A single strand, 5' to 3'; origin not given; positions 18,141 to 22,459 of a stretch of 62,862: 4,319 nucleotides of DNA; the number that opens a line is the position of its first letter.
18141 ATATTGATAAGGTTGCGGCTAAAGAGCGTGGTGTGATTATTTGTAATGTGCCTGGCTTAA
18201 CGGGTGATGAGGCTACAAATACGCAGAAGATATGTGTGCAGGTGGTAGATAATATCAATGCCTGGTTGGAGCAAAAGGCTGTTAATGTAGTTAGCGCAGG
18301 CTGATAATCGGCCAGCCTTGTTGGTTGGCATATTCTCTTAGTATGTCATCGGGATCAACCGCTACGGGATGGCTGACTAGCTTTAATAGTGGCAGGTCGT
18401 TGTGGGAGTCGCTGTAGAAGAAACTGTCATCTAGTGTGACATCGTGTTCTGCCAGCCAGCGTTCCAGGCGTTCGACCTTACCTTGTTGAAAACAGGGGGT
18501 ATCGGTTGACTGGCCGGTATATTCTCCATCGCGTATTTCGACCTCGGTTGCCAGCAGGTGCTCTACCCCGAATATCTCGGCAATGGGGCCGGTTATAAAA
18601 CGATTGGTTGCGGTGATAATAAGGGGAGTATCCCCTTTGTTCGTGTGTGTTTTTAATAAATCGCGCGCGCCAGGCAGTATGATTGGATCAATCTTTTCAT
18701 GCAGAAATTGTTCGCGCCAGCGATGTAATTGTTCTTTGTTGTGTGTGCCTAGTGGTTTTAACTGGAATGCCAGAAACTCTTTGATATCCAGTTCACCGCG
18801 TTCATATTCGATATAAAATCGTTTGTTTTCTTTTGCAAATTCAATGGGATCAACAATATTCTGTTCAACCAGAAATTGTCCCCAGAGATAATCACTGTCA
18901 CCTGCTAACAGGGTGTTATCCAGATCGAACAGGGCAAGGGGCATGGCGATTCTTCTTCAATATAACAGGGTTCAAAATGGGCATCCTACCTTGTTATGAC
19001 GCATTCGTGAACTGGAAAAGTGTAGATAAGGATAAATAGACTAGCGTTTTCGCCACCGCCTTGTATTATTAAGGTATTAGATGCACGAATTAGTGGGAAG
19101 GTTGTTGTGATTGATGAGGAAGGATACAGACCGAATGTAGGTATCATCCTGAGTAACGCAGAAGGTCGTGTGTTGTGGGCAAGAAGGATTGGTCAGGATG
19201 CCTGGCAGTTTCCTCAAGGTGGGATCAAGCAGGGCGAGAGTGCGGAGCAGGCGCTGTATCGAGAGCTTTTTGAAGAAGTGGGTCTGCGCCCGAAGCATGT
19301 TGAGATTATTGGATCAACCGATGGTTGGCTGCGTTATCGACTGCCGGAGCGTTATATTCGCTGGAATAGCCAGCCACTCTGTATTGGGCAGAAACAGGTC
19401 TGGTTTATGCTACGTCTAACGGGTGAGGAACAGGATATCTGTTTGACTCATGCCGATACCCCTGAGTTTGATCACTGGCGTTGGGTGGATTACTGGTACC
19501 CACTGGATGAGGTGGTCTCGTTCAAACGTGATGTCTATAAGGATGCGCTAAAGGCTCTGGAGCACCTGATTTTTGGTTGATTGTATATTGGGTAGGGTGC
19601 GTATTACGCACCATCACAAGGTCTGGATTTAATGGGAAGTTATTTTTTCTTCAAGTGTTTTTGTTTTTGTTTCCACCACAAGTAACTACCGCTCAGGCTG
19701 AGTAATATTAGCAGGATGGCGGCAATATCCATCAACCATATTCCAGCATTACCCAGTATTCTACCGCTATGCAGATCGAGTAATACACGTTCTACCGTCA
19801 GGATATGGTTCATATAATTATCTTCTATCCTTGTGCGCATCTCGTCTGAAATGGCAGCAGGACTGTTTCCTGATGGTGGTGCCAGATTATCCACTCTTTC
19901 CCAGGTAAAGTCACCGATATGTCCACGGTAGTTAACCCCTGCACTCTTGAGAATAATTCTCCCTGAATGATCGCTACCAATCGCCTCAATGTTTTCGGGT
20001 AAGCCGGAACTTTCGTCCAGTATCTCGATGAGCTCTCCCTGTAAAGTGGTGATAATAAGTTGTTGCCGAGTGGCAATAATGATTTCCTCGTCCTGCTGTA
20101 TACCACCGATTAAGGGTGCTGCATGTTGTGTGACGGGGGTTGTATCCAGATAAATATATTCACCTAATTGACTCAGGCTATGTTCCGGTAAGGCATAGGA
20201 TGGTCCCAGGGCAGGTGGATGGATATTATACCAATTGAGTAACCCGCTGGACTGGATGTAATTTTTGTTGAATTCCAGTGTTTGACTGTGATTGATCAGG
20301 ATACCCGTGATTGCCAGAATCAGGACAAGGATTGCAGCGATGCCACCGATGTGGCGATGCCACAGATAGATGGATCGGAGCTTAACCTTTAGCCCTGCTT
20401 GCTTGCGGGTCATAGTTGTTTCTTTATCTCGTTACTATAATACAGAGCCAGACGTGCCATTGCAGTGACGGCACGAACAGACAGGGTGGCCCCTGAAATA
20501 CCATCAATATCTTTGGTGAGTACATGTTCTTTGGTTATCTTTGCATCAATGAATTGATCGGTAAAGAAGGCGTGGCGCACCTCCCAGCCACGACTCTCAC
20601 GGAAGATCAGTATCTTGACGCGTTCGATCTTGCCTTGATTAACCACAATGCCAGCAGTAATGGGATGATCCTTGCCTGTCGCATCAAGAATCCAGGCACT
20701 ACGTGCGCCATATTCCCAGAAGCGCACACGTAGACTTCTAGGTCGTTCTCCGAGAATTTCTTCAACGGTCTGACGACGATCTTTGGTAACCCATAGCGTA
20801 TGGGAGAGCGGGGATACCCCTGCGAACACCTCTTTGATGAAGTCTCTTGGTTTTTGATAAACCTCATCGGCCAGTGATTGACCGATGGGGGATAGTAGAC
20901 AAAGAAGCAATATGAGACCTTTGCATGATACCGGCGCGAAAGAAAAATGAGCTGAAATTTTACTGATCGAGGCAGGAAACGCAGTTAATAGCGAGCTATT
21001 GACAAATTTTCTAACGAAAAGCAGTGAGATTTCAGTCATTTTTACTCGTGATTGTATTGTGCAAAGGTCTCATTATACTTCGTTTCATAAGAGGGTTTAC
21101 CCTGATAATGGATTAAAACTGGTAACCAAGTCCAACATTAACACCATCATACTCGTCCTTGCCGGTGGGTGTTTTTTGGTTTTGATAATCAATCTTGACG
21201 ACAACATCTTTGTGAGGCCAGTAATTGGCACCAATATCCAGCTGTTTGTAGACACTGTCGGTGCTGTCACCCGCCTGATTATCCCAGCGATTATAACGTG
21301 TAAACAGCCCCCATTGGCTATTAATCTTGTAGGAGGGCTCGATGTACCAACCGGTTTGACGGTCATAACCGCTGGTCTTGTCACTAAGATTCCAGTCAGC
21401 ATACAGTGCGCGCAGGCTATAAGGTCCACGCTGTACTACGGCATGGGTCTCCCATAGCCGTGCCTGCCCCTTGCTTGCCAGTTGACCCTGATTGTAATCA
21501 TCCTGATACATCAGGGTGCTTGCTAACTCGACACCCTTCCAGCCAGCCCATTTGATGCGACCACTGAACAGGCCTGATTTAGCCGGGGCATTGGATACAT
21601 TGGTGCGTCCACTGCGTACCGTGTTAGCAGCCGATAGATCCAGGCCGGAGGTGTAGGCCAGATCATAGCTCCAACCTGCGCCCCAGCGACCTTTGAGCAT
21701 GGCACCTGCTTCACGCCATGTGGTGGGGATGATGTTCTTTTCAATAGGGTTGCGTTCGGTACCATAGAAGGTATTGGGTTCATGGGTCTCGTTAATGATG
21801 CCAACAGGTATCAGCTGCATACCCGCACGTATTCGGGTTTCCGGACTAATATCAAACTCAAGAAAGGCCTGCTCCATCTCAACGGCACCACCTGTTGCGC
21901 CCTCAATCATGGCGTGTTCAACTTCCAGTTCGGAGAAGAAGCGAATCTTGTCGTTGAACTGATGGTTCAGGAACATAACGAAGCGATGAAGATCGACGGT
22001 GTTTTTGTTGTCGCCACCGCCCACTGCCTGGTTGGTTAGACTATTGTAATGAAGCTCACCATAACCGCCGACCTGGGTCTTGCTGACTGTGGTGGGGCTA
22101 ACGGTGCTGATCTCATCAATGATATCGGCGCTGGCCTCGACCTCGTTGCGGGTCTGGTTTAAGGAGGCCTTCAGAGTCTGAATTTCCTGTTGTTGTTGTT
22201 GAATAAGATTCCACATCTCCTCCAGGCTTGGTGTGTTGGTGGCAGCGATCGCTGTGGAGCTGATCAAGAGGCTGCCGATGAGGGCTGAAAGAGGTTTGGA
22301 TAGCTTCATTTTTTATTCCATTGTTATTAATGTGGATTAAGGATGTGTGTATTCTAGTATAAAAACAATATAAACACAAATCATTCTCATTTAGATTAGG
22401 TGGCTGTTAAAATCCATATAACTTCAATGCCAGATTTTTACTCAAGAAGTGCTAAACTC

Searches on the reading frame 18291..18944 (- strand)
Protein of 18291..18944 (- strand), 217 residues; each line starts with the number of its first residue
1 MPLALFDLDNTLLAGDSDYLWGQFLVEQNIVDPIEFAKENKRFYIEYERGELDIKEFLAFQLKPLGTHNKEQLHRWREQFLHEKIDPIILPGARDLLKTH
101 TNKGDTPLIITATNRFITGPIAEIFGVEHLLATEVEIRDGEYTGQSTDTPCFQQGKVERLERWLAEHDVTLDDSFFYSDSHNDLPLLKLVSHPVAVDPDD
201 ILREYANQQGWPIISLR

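Call 37: search_protein_families(library=pfam, proteins=[window:18291-18944:-], max_evalue=0.00001)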
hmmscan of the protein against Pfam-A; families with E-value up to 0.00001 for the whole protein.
window:18291-18944:- (217 aa): 2 families
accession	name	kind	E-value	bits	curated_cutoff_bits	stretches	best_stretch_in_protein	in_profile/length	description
PF12710.13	HAD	-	2e-39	136.4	27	1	4-188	1-189/189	haloacid dehalogenase-like hydrolase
PF00702.32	Hydrolase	-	2.3e-07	31.8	26.4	1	3-188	3-188/191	haloacid dehalogenase-like hydrolase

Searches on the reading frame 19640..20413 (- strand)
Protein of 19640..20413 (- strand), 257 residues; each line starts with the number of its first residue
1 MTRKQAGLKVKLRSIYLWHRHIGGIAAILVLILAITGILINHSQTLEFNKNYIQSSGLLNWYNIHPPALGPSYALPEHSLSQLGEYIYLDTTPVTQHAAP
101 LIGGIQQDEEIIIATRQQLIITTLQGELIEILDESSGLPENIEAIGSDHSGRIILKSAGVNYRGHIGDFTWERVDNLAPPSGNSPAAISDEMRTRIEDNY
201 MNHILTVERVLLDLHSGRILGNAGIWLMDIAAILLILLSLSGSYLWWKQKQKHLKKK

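Call 56: search_protein_families(library=pfam, proteins=[window:19640-20413:-], max_evalue=0.0001)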
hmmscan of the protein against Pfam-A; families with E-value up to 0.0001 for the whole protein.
window:19640-20413:- (257 aa): 2 families
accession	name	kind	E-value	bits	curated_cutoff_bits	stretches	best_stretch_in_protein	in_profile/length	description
PF03929.21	PepSY_TM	-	1.9e-15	57.9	28.8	1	13-248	175-294/295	PepSY-associated TM region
PF16357.10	PepSY_TM_like_2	-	3.4e-12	47.2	27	1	210-252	131-173/197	Putative PepSY_TM-like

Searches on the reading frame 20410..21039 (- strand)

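Call 56: search_protein_families(library=pfam, proteins=[window:20410-21039:-], max_evalue=0.0001)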
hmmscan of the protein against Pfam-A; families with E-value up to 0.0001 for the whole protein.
window:20410-21039:- (209 aa): 1 family
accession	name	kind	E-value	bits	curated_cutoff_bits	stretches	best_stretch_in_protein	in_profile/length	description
PF04205.19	FMN_bind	-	8.4e-10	39.6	22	1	122-199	1-76/77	FMN-binding domain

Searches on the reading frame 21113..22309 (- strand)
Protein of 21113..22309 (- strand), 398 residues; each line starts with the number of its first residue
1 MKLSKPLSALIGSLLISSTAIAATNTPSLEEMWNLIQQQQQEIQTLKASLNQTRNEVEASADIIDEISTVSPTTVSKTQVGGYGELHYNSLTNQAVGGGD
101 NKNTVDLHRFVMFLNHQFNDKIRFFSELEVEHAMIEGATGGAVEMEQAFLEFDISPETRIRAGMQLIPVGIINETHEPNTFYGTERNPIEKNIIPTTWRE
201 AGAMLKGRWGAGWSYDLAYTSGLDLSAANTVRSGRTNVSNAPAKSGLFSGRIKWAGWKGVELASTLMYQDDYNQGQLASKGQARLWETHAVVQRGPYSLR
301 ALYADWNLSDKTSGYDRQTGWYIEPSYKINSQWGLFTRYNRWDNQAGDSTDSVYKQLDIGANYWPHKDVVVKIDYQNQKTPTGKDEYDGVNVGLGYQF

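Call 38: search_protein_families(library=pfam, proteins=[window:21113-22309:-], max_evalue=0.00001)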
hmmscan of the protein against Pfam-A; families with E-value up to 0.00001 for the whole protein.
window:21113-22309:- (398 aa): 0 families

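Call 39: search_protein_families(library=ncbifam, proteins=[window:21113-22309:-], max_evalue=0.01)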
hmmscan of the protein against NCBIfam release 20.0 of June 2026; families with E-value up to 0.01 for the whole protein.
window:21113-22309:- (398 aa): 1 family
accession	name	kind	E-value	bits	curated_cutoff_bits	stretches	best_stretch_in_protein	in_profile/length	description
TIGR04273.1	Y_sulf_Ax21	equivalog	5.9e-05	23.2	250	1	313-395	33-116/186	OmpO family porin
